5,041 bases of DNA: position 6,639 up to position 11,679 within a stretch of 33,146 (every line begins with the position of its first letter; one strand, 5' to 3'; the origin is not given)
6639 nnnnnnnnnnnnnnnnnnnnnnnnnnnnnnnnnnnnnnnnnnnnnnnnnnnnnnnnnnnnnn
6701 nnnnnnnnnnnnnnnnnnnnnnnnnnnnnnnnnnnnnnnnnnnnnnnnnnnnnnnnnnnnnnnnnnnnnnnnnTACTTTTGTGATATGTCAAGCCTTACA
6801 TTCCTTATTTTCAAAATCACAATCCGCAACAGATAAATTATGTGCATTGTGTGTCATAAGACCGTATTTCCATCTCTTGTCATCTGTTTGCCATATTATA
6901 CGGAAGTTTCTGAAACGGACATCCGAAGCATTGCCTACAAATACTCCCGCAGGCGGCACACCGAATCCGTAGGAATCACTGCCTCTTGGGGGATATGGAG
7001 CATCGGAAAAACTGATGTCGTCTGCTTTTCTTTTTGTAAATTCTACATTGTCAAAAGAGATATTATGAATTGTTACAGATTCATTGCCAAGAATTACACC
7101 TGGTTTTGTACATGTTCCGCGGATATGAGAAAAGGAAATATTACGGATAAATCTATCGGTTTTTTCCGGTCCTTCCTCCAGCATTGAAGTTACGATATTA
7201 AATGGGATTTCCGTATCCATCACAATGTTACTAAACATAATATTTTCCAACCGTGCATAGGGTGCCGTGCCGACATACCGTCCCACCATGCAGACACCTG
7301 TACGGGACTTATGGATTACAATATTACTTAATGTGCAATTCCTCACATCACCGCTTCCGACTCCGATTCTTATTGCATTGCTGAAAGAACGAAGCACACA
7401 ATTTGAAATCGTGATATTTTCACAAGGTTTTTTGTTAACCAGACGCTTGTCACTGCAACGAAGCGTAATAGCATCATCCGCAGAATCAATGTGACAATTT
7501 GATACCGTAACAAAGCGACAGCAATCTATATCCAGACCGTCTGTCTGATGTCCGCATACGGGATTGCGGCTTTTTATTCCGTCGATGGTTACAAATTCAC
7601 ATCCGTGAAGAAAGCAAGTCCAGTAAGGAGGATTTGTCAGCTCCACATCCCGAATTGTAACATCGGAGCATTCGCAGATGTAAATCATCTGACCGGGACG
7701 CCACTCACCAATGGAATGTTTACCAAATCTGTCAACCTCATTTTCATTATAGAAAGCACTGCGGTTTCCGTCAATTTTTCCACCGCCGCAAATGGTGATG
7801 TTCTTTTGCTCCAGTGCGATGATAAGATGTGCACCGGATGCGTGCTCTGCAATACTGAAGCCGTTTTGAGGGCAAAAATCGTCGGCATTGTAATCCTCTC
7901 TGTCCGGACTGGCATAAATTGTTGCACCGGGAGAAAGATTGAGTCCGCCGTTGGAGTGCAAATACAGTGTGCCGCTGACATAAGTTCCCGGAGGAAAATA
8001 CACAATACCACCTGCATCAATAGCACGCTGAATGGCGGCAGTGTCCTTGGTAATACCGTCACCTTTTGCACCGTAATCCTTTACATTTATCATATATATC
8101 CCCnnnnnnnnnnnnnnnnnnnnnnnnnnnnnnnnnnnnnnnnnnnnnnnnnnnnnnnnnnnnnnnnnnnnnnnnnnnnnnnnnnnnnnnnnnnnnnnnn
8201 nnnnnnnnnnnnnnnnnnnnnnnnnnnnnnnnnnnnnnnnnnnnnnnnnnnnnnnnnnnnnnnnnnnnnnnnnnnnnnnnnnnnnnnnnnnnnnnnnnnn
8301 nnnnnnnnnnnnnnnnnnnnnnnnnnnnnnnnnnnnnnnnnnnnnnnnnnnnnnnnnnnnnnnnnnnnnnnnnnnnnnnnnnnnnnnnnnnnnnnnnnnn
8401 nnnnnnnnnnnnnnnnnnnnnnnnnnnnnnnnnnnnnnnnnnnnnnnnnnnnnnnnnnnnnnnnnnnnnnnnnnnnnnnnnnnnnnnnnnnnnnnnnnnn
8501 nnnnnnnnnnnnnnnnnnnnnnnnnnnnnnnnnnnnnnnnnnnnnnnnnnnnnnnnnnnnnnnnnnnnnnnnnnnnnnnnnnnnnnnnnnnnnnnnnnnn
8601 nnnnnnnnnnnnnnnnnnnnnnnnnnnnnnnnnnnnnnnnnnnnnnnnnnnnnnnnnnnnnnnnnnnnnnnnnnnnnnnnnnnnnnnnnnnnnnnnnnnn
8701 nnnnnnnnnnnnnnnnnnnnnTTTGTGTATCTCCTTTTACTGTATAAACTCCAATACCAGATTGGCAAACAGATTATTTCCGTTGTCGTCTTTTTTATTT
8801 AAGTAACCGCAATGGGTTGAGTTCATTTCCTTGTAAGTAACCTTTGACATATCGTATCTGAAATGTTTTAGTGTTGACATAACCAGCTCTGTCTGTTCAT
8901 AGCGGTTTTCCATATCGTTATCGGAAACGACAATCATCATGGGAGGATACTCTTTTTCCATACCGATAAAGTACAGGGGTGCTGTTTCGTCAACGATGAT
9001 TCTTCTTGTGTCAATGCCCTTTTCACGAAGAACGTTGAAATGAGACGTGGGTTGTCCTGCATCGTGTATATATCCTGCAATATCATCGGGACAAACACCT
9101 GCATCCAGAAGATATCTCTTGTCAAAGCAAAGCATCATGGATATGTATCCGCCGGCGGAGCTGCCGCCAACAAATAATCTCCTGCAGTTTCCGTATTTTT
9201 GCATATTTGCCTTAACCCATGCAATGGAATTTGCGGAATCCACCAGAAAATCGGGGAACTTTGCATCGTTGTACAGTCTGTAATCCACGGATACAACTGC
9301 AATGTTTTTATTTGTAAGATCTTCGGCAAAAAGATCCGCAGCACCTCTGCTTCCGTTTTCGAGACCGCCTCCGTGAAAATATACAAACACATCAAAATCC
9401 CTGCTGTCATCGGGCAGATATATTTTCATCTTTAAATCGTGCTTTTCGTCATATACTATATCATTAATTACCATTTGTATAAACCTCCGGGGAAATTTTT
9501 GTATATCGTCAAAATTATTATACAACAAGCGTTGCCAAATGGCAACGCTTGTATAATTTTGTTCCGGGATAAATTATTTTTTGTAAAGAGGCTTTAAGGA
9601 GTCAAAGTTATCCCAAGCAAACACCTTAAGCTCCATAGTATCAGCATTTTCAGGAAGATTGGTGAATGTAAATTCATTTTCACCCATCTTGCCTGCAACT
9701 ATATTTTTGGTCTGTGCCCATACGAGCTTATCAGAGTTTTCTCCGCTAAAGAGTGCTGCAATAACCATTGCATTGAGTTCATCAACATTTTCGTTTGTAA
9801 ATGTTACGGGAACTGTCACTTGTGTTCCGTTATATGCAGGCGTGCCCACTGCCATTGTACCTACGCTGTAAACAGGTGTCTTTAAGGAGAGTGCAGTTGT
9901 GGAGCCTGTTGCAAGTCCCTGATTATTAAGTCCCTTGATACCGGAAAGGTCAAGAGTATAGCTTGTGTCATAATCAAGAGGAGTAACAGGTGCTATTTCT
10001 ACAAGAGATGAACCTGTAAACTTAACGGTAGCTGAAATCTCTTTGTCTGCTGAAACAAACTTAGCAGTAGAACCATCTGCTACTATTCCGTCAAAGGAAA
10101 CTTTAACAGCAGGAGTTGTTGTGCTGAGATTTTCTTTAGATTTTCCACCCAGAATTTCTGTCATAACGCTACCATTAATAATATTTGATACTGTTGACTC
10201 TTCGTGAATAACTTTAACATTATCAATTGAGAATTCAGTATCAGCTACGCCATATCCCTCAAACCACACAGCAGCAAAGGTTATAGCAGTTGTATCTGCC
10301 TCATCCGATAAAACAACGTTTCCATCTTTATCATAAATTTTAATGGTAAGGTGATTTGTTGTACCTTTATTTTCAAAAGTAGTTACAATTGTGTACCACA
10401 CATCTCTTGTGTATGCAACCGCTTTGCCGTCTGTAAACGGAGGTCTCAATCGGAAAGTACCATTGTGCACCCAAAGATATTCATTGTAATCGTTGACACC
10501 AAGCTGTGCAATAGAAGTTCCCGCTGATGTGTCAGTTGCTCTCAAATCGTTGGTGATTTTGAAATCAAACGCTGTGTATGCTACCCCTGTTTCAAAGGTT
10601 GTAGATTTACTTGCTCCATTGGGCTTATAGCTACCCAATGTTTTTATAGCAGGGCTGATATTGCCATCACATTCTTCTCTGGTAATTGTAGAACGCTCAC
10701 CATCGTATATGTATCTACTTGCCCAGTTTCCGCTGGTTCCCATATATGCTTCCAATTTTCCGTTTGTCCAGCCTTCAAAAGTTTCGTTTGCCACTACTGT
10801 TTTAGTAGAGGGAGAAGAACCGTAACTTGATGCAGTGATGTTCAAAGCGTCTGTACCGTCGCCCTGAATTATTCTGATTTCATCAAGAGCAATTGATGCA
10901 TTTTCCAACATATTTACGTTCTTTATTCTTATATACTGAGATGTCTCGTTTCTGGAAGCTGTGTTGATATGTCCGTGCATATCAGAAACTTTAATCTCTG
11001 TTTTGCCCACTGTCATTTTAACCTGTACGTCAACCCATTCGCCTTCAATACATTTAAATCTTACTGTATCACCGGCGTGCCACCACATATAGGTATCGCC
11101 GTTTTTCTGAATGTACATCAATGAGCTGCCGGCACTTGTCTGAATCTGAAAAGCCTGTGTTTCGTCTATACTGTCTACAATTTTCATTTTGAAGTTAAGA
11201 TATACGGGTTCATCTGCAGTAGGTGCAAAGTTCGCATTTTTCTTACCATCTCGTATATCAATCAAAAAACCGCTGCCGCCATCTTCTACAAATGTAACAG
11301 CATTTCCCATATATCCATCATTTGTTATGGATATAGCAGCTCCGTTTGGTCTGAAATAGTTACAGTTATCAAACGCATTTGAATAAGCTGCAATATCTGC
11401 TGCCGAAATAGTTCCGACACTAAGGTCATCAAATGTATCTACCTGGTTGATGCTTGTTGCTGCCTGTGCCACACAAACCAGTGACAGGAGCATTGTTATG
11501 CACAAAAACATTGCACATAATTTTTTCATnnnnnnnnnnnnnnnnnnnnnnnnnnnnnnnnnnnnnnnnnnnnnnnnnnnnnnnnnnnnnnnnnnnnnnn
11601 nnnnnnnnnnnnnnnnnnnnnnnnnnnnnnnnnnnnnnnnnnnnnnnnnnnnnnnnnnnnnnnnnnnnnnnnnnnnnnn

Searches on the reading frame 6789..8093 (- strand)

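Call 6: search_protein_families(library=pfam, proteins=[window:6789-8093:-], max_evalue=0.001)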
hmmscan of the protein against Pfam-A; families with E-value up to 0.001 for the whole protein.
window:6789-8093:- (434 aa): 3 families
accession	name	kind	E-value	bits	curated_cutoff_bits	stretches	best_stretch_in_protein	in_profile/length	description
PF12708.12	Pect-lyase_RHGA_epim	-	6.9e-18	65.7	27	1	2-39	2-45/213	Rhamnogalacturonase A/epimerase, pectate lyase-like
PF00295.23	Glyco_hydro_28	-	1.2e-17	64.5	22.9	1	85-354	47-308/324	Glycosyl hydrolases family 28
PF05048.19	NosD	-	0.00073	19.5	23.6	0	134-267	16-131/212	Periplasmic copper-binding protein (NosD)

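Call 77: search_protein_families(library=ncbifam, proteins=[window:6789-8093:-], max_evalue=0.00001)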
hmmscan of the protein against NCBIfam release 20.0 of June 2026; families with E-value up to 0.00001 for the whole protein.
window:6789-8093:- (434 aa): 5 families
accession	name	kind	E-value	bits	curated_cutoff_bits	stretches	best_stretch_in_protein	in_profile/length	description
NF049898.1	RhamgalacuronBT4146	equivalog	2.9e-46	158.1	500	2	4-237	1-230/445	rhamnogalacturonidase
NF051861.1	PolglcturonPglBAgro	equivalog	1e-45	156.3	600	1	16-357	10-353/437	polygalacturonase PglB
NF049899.1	RhamgalacuronBT4153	equivalog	2.7e-35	121.9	650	1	3-357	48-413/432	rhamnogalacturonidase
NF049892.1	AlphdgalacturondseBT4155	equivalog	1.1e-23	83.7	800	2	132-350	205-429/454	alpha-d-galacturonidase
NF051860.1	PolglcturonPglAAgro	equivalog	8e-23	80.8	600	1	15-272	104-370/502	polygalacturonase PglA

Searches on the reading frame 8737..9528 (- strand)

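Call 6: search_protein_families(library=pfam, proteins=[window:8737-9528:-], max_evalue=0.001)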
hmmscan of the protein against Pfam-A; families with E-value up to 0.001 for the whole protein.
window:8737-9528:- (263 aa): 4 families
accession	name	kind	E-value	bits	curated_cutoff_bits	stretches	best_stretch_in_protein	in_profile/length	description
PF20434.5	BD-FAE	-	3.7e-21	76.1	26.8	1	34-137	1-110/215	BD-FAE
PF07859.19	Abhydrolase_3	-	4.9e-18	66.1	25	1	48-135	1-90/210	alpha/beta hydrolase fold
PF00135.34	COesterase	-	2e-08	34.1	27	1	32-133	86-200/515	Carboxylesterase family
PF00326.27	Peptidase_S9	-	6.7e-08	32.7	22.6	1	103-241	50-189/213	Prolyl oligopeptidase family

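Call 77: search_protein_families(library=ncbifam, proteins=[window:8737-9528:-], max_evalue=0.00001)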
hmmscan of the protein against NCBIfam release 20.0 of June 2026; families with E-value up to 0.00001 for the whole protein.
window:8737-9528:- (263 aa): 6 families
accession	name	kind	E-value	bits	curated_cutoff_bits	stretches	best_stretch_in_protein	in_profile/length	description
NF058653.1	LipP1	equivalog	3.8e-24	85.1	350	1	17-134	43-162/300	LipP1 family hormone-sensitive lipase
NF033149.0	CHL_hydrolase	equivalog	3.2e-13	49.3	500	1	22-132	50-164/310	chloramphenicol hydrolase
NF007547.0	PRK10162.1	equivalog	1e-12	47.6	389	1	28-146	68-184/321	acetyl esterase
NF058651.1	GESAG_HSLs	subfamily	5e-08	32.4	430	1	30-135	52-155/296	GESAG motif subfamily hormone-sensitive lipase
NF052354.1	EstLipQMycob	equivalog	1.5e-07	30.4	700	1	43-132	163-254/418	esterase LipQ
NF058665.1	HaHSL_fam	equivalog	5.8e-06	25.9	320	1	15-138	32-149/260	hormone-sensitive lipase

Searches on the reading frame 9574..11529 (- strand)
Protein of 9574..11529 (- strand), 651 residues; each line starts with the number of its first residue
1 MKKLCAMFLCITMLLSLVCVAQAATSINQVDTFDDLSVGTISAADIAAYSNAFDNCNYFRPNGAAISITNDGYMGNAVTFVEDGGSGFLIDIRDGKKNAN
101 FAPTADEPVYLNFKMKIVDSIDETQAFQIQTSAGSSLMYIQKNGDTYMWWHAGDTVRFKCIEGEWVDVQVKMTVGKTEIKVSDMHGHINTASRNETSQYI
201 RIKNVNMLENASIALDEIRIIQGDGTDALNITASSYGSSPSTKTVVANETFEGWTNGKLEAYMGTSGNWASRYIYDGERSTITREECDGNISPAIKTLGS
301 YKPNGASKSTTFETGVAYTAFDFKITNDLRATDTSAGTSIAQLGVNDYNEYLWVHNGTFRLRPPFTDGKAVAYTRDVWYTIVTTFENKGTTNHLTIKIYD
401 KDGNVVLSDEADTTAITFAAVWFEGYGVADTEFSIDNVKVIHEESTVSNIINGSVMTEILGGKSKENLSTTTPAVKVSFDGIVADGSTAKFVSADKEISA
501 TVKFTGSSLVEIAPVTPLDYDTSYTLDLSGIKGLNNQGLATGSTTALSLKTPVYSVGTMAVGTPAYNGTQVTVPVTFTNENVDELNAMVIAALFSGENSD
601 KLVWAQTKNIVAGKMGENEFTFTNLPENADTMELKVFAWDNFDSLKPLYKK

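Call 6: search_protein_families(library=pfam, proteins=[window:9574-11529:-], max_evalue=0.001)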
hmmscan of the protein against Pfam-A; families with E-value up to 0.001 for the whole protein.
window:9574-11529:- (651 aa): 0 families

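Call 10: search_protein_families(library=ncbifam, proteins=[window:9574-11529:-], max_evalue=0.1)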
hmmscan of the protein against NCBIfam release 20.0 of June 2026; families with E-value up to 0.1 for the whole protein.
window:9574-11529:- (651 aa): 1 family
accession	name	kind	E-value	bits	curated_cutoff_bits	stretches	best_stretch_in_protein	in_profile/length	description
NF052661.1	ESXSecYukDBac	equivalog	0.053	13.4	100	0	194-225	44-75/79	ESX secretion system protein YukD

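Call 72: search_solved_structures(query=window:9574-11529:-, max_evalue=1)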
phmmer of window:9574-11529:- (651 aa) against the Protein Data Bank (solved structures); distinct sequences matched with E-value up to 1: 0.
